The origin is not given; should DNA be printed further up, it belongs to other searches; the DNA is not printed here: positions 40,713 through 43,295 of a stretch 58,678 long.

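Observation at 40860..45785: Giant chimeric envelope protein: pseudo-receiver + charged helix of about 550 aa + GT-C-like polytopic core + LGFP-like ectodomain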

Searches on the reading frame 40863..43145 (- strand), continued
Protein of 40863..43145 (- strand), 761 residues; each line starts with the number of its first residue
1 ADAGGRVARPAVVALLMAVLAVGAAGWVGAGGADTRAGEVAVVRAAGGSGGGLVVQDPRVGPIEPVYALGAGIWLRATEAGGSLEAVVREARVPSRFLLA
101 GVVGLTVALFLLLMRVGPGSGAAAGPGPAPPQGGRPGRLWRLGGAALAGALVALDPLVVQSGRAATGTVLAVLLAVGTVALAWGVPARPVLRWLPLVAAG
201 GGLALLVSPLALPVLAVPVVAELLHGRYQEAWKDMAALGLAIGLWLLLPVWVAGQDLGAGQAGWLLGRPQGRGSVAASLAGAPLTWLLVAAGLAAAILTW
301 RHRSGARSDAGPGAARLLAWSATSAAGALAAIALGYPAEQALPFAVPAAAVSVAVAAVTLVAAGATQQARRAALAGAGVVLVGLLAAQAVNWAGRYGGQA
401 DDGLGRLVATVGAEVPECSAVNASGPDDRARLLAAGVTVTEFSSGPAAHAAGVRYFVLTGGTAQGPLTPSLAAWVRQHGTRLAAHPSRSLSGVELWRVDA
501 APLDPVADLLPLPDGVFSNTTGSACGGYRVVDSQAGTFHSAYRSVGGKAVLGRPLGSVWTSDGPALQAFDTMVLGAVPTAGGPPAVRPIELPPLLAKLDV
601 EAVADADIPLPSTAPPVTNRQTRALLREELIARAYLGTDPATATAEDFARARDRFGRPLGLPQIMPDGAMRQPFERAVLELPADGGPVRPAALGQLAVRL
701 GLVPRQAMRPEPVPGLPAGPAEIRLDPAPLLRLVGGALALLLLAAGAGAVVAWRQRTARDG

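Call 89: search_protein_families(library=pfam, alignment_id=A7, max_evalue=1)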
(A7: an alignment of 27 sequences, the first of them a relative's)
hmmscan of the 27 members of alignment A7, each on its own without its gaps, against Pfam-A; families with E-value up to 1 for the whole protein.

A. member 1, P0127 (801 aa): 1 family
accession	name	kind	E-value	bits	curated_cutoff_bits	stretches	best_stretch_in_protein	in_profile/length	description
PF13231.12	PMT_2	-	8.8e-05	23.2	26.1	1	81-251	2-160/160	Dolichyl-phosphate-mannose-protein mannosyltransferase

B. families by the number of members that match (of 27 scanned): 19 families
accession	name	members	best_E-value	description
PF13231.12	PMT_2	13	1.1e-06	Dolichyl-phosphate-mannose-protein mannosyltransferase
PF01943.22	Polysacc_synt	6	9.9e-11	Polysaccharide biosynthesis protein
PF13440.11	Polysacc_synt_3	4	2e-13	Polysaccharide biosynthesis protein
PF02366.24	PMT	2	5.9e-10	Dolichyl-phosphate-mannose-protein mannosyltransferase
PF19517.4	DUF6050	2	0.068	Family of unknown function (DUF6050)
PF12836.13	HHH_3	1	2e-17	Helix-hairpin-helix motif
PF00633.29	HHH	1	2.8e-08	Helix-hairpin-helix motif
PF14520.12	HHH_5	1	9.1e-05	Helix-hairpin-helix domain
PF03023.19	MurJ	1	0.00022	Lipid II flippase MurJ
PF21176.3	RecR_HhH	1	0.0078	RecR, helix-hairpin-helix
PF06522.17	B12D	1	0.041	NADH-ubiquinone reductase complex 1 MLRQ subunit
PF12084.13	DUF3561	1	0.08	Protein of unknown function (DUF3561)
PF22785.1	Tc-R-P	1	0.089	Polymorphic toxin system, DSP-PTPase phosphatase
PF14716.13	HHH_8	1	0.11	Helix-hairpin-helix domain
PF13404.12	HTH_AsnC-type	1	0.12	AsnC-type helix-turn-helix domain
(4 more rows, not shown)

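Call 99: find_encoding_contigs(protein=P0262, flank=2000, max_places=3)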
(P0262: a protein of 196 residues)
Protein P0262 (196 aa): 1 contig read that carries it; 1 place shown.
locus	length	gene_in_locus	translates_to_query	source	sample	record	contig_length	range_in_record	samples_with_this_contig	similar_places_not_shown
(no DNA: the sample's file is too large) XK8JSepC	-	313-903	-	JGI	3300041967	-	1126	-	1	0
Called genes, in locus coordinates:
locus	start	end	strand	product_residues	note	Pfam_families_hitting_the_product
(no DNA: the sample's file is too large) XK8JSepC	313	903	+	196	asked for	PF00196:GerE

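Call 100: find_related_loci(query=P0262, collection=metagenome_contigs, flank=3000)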
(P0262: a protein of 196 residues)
Query P0262 (196 aa) in metagenome_contigs; peptide patterns used: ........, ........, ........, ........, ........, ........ (x = any residue, [..] = any of these).
492 stretches matched a pattern; 29 encode a relative of the query (tblastn E <= 1e-3); 29 distinct loci.
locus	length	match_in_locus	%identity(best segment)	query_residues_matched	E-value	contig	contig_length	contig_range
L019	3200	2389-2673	67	1-95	2e-41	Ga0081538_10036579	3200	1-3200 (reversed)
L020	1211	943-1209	66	1-89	2e-35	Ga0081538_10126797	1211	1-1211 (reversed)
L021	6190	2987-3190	82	129-196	6e-30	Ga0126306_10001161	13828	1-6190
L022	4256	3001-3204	82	129-196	6e-30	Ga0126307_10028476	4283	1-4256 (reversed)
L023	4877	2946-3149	81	129-196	4e-29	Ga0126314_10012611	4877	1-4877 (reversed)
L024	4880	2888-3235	47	76-195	3e-22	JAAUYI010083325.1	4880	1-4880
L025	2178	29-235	62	128-196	1e-21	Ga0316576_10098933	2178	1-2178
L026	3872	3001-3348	47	76-195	3e-21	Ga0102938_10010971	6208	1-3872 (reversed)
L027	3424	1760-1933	71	138-195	1e-20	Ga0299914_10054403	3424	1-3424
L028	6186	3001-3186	60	134-195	1e-17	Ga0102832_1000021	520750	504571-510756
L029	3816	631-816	60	134-195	1e-17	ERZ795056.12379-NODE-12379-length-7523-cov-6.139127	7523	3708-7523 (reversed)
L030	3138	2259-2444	60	134-195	1e-17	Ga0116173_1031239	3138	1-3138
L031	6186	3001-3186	60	134-195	1e-17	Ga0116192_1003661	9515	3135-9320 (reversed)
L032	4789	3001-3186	60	134-195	1e-17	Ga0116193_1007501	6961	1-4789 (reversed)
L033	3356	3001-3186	58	134-195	2e-17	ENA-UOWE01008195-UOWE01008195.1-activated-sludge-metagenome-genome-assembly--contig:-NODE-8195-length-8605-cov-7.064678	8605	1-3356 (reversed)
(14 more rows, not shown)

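Call 106: search_protein_families(library=ncbifam, proteins=[P0127, P0139, P0184, P0195, P0101, P0128, P0137, P0144], max_evalue=0.01)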
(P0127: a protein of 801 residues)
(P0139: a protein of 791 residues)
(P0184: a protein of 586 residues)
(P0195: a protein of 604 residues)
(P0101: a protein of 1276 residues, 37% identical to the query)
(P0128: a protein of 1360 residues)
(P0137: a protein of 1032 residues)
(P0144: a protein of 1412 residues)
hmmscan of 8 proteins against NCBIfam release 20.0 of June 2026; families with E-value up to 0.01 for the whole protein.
P0127 (801 aa): 0 families

P0139 (791 aa): 0 families

P0184 (586 aa): 0 families

P0195 (604 aa): 0 families

P0101 (1276 aa): 0 families

P0128 (1360 aa): 0 families

P0137 (1032 aa): 0 families

P0144 (1412 aa): 0 families

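Call 107: search_solved_structures(query=A7, max_evalue=10, show_alignments=4)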
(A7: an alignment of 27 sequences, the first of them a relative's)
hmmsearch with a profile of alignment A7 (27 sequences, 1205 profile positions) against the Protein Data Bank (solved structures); distinct sequences matched with E-value up to 10: 1.
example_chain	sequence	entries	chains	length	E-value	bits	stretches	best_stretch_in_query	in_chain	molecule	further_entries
6yw5_TT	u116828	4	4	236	0.41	11.4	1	143-249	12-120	Mito ribosomal protein S21 | bS21m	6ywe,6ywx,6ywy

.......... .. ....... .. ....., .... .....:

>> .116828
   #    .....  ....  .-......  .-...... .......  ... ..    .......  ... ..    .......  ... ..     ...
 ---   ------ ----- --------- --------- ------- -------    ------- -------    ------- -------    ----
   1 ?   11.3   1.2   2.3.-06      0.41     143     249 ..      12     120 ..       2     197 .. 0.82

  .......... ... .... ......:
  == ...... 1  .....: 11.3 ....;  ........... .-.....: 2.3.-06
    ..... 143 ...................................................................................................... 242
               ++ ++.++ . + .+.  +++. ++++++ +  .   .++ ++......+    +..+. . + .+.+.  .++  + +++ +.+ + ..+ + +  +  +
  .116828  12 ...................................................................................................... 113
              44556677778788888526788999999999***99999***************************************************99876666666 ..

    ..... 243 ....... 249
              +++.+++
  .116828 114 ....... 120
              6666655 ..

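Call 109: search_solved_structures(query=A8, max_evalue=10, show_alignments=3)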
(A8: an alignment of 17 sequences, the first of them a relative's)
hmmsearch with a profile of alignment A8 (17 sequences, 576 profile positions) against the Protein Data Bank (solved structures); distinct sequences matched with E-value up to 10: 3.
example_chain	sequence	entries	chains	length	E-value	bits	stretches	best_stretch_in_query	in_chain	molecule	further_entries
5ljv_A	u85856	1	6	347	0.41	11.9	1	123-180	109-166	Actin-like ATPase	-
5jyg_A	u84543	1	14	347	0.41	11.9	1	123-180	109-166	Actin-like ATPase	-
5ljw_A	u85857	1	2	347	0.41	11.9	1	123-180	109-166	Actin-like ATPase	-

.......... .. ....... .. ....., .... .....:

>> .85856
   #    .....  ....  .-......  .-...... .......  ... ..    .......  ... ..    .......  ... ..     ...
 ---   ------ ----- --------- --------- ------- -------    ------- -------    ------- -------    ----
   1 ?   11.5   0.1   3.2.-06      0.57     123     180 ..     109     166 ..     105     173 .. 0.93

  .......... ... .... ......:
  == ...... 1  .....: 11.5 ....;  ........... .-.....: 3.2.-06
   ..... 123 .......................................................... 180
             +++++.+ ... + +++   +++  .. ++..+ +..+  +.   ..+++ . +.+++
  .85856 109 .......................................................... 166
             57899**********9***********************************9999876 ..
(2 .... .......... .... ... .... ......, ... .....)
